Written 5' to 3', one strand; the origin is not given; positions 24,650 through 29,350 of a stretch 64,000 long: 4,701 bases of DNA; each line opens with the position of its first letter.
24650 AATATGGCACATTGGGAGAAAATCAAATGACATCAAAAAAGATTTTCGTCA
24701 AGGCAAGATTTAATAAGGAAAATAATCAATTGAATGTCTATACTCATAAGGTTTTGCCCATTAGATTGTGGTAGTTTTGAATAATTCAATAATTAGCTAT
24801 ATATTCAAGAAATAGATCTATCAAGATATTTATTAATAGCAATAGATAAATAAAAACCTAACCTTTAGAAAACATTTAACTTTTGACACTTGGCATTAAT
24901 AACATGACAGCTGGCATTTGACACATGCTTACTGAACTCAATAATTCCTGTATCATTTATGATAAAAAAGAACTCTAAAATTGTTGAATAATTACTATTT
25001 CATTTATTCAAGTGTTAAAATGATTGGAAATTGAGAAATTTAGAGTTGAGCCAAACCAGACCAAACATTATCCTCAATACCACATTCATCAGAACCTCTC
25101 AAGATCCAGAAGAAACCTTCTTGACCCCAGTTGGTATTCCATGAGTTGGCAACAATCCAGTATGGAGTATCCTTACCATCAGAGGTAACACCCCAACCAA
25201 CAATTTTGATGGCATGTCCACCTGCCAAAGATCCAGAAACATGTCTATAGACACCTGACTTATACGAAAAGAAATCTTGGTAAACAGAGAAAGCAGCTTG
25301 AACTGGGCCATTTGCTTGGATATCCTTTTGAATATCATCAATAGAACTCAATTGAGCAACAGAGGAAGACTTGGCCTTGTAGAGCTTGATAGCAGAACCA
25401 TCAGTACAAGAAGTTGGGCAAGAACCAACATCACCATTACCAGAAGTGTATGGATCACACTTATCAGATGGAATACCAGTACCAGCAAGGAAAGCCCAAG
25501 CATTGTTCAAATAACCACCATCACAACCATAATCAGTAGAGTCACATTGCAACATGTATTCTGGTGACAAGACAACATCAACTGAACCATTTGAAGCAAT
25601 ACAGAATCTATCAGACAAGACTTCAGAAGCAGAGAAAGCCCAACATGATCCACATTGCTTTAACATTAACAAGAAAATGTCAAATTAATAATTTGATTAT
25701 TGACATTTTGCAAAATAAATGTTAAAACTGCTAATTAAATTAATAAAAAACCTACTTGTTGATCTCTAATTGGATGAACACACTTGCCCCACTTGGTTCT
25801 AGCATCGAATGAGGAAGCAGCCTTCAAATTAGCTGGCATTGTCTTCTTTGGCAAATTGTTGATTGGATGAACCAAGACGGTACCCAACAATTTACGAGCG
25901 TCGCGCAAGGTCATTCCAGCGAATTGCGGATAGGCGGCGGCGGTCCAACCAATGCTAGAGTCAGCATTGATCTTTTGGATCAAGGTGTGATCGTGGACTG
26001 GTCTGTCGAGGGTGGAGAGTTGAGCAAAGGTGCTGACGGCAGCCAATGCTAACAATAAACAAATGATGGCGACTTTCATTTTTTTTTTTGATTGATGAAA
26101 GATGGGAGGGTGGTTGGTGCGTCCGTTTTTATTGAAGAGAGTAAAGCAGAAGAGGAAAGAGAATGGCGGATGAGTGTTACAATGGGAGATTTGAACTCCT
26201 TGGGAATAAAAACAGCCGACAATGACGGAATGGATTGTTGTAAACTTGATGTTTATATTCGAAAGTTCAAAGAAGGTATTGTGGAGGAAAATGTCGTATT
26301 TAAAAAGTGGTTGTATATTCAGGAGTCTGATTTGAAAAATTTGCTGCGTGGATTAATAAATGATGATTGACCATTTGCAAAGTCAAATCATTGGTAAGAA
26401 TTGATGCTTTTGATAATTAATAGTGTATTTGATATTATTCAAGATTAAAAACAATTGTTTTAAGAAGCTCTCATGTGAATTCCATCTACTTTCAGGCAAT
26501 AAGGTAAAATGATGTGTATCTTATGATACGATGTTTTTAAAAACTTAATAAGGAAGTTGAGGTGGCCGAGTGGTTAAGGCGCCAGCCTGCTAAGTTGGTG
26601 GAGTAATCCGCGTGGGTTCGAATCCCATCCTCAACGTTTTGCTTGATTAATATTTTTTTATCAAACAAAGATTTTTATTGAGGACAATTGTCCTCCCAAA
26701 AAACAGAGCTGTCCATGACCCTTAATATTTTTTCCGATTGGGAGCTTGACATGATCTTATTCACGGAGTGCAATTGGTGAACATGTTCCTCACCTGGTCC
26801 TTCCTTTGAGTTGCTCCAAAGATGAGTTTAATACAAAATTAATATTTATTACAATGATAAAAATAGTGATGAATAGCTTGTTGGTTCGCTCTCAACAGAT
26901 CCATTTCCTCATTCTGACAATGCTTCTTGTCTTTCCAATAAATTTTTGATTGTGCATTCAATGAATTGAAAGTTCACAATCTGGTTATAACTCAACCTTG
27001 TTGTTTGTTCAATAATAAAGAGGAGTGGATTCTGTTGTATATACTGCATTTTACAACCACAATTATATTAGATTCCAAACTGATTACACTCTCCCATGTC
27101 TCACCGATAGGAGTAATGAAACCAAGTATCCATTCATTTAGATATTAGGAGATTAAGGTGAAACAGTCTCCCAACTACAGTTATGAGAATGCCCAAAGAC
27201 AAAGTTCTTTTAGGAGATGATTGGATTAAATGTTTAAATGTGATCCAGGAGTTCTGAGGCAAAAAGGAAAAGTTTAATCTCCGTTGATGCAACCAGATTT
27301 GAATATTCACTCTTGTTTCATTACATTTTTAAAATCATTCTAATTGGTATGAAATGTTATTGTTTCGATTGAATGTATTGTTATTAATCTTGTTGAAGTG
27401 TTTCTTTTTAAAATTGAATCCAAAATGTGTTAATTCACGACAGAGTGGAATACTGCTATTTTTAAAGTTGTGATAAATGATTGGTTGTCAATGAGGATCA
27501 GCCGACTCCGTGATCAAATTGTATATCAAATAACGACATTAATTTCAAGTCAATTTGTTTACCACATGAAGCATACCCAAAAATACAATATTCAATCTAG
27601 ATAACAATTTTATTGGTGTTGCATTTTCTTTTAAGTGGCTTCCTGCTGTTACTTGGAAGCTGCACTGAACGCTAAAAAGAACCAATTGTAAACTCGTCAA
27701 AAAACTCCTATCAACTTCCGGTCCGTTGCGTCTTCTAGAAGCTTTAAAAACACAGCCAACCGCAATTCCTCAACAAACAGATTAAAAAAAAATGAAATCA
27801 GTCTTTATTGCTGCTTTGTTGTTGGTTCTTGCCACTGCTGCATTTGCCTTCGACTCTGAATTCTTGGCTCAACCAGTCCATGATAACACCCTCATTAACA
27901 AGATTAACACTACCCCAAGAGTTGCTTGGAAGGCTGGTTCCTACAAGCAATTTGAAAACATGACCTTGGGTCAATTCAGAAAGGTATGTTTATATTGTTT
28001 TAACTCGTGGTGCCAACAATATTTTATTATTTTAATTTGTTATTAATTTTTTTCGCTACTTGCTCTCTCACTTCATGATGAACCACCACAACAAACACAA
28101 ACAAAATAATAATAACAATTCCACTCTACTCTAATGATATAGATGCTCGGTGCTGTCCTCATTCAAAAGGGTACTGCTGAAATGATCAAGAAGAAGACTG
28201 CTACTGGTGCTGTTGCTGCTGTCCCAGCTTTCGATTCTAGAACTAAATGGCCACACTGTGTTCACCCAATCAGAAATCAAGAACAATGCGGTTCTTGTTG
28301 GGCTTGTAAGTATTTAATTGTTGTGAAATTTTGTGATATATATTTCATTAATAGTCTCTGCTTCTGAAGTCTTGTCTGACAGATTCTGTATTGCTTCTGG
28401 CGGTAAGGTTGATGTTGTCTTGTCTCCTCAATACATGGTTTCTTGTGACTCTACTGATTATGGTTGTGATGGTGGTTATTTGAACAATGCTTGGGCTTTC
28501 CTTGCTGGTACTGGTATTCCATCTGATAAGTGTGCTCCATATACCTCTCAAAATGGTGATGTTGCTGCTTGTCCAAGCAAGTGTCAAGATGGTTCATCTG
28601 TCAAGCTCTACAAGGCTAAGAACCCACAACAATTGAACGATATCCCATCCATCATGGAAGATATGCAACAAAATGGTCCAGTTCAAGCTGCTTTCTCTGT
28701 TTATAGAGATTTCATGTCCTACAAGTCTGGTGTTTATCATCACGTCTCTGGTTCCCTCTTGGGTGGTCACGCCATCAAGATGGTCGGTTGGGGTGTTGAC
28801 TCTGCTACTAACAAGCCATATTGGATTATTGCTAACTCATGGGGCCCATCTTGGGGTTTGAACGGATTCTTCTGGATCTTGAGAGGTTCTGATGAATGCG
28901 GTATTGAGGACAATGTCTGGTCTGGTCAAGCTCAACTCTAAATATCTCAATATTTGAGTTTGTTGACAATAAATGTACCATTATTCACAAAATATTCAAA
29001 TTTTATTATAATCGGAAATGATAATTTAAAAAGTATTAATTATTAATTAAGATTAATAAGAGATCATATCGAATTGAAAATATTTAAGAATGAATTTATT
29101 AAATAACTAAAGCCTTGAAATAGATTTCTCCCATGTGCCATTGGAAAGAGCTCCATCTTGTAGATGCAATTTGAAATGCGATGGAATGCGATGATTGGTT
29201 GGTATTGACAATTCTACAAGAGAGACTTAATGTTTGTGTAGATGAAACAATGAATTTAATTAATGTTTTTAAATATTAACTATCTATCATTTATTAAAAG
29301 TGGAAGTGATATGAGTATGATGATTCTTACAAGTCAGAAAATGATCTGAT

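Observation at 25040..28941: Inverted cathepsin-B paralog pair around tRNA-Ser with discordant intron positions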

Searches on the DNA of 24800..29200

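Call 27: search_rna_families(source=window, start=24800, end=29200, threshold=gathering, show_alignments=1)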
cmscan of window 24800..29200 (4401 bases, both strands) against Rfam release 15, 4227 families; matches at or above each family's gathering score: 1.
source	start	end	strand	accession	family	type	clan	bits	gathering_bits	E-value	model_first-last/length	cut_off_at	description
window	26556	26636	+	RF00005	tRNA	Gene; tRNA;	CL00001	62.4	29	2.7e-12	1-71/71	no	tRNA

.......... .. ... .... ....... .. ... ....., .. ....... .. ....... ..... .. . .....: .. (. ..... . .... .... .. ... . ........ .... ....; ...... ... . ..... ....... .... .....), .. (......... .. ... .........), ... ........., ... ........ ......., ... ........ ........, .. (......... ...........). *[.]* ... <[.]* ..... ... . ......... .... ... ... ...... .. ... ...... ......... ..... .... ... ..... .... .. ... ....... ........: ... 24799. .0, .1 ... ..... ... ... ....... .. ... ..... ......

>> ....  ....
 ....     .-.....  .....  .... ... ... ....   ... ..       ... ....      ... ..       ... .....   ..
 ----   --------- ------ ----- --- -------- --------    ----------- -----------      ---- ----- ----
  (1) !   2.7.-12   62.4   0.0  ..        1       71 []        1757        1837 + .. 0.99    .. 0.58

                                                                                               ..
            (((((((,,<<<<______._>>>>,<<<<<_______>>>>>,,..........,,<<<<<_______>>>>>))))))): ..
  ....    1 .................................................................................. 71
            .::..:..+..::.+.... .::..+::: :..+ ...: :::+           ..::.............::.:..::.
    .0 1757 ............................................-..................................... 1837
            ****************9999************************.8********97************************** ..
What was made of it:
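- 26556..26636 (+): tRNA-Ser(GCU), 81 nt with a long variable arm. It lies in the divergent intergenic region, 476 nt from gene A's ATG. Rfam RF00005 at 62.4 bits in call 27.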
